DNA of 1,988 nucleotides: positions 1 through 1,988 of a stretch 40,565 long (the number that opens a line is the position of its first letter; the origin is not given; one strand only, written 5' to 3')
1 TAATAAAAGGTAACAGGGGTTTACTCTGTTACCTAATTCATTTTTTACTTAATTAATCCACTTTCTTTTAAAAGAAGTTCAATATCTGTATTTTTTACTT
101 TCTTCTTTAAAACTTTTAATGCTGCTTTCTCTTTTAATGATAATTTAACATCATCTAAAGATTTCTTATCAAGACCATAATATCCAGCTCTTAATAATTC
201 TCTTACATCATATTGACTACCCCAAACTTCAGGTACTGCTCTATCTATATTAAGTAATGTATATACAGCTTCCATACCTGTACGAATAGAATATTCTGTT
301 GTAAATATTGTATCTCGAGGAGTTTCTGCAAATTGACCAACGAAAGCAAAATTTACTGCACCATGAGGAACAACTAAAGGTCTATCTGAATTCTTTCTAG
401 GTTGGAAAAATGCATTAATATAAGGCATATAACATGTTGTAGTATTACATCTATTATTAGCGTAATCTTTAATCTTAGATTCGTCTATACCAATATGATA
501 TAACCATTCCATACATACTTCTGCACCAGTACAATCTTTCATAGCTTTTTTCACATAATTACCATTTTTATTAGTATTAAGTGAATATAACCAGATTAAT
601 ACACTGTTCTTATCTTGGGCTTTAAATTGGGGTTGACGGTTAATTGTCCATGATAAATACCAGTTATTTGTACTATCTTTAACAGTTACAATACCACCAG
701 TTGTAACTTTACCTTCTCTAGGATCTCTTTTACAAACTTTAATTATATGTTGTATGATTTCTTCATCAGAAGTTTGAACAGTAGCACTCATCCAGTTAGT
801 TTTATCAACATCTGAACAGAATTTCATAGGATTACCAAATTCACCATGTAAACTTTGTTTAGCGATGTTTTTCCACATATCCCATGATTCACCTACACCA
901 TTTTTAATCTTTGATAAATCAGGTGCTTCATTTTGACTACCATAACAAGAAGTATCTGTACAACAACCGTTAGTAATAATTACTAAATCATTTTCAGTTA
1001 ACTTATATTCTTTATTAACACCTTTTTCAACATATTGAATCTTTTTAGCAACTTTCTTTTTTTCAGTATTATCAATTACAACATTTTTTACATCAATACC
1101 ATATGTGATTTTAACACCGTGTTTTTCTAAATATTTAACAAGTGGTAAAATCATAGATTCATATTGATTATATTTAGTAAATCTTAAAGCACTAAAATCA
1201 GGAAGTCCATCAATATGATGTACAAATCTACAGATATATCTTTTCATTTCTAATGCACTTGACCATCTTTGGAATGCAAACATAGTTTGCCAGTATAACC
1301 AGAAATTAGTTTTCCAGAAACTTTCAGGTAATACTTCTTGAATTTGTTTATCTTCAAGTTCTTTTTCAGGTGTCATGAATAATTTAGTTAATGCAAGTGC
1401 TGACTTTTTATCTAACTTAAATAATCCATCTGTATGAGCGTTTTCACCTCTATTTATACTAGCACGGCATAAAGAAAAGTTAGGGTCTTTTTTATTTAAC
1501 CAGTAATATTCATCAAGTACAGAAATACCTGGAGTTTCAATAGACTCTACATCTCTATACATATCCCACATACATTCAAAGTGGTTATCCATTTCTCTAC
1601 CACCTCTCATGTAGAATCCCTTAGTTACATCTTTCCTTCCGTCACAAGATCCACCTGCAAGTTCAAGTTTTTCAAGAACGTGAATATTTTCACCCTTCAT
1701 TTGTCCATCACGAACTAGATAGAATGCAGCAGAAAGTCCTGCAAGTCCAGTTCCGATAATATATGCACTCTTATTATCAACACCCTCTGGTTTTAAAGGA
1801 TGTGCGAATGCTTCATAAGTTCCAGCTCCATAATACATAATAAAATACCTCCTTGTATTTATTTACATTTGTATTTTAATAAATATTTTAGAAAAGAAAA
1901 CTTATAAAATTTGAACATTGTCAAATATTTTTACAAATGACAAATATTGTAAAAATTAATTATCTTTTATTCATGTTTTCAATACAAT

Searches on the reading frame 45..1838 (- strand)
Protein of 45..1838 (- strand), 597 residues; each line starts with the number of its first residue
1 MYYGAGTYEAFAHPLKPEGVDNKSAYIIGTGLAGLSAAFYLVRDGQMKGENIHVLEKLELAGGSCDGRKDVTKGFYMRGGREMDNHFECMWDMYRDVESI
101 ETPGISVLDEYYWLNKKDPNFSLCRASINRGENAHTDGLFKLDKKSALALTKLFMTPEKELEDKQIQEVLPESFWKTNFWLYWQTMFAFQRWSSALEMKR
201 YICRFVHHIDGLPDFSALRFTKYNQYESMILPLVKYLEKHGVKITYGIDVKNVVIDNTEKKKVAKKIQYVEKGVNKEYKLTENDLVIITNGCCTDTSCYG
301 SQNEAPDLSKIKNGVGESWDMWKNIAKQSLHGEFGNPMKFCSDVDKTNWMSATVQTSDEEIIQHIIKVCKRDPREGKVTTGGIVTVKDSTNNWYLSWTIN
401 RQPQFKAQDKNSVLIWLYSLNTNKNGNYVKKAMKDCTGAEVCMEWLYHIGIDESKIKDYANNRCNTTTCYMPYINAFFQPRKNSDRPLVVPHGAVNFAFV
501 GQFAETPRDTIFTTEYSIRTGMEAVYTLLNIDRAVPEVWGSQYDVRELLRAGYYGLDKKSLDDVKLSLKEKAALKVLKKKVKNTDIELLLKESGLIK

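Call 33: search_protein_families(library=pfam, proteins=[window:45-1838:-], max_evalue=0.00001)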
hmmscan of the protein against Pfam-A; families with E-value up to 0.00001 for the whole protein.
window:45-1838:- (597 aa): 2 families
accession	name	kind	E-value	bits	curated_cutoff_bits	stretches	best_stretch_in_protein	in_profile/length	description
PF06100.17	MCRA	-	1.7e-211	703.8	23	1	22-526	1-495/495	MCRA family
PF13450.12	NAD_binding_8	-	1.4e-06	28.9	21.9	1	27-95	1-66/68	NAD(P)-binding Rossmann-like domain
